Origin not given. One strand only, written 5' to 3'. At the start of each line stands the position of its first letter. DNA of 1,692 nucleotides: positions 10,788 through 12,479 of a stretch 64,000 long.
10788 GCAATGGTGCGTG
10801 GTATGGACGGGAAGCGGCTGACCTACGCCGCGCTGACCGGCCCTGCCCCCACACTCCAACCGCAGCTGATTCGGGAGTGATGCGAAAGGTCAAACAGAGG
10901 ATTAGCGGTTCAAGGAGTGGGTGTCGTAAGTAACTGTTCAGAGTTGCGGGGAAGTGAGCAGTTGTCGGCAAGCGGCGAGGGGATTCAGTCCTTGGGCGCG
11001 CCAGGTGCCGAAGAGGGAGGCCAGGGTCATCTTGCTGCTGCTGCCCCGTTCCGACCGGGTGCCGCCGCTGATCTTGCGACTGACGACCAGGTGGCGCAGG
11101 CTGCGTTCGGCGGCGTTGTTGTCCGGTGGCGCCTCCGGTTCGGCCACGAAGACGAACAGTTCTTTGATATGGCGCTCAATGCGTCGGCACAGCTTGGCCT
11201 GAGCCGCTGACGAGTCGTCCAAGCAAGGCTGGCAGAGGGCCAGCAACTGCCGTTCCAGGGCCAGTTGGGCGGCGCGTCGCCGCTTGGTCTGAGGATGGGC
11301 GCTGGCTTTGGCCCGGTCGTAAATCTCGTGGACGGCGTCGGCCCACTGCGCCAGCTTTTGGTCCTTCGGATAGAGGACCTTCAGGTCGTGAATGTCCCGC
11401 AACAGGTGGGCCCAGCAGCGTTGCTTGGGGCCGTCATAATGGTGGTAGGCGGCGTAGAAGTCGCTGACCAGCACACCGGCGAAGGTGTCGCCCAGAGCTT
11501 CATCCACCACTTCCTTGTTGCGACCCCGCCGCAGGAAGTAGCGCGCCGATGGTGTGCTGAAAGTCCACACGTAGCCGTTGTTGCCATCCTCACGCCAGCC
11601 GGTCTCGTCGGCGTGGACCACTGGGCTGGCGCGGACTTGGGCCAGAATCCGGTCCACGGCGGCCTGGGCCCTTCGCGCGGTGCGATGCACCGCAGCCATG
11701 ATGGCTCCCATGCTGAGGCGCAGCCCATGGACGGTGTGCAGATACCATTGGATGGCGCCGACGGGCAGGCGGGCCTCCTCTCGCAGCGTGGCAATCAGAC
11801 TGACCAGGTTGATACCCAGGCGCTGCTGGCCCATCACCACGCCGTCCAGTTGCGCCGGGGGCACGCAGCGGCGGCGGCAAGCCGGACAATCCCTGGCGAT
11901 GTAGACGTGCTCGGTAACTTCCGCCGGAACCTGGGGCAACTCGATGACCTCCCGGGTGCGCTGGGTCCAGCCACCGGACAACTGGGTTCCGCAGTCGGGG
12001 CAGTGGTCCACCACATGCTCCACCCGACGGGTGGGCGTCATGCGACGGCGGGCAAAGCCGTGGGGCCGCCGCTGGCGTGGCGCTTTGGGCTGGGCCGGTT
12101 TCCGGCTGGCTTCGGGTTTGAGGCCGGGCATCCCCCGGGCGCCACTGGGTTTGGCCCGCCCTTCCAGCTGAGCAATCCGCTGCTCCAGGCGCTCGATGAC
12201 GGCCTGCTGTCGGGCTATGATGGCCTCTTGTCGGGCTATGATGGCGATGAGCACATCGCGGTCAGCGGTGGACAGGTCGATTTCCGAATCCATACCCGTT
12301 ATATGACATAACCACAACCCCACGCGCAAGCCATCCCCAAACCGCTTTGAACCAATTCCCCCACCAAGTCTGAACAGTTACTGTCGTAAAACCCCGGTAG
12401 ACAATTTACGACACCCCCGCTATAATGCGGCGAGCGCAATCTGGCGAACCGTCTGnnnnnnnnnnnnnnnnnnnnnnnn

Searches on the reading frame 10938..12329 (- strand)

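Call 67: search_protein_families(library=pfam, proteins=[window:10938-12329:-], max_evalue=0.001)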
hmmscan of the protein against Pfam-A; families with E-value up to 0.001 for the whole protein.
window:10938-12329:- (463 aa): 2 families
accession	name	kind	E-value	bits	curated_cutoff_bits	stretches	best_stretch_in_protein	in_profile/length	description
PF03050.20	DDE_Tnp_IS66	-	4.7e-44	151.3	23.1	1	173-430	6-282/284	Transposase IS66 family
PF13005.12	zf-IS66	-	4.6e-07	30.6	27.3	1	109-151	3-45/46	zinc-finger binding domain of transposase IS66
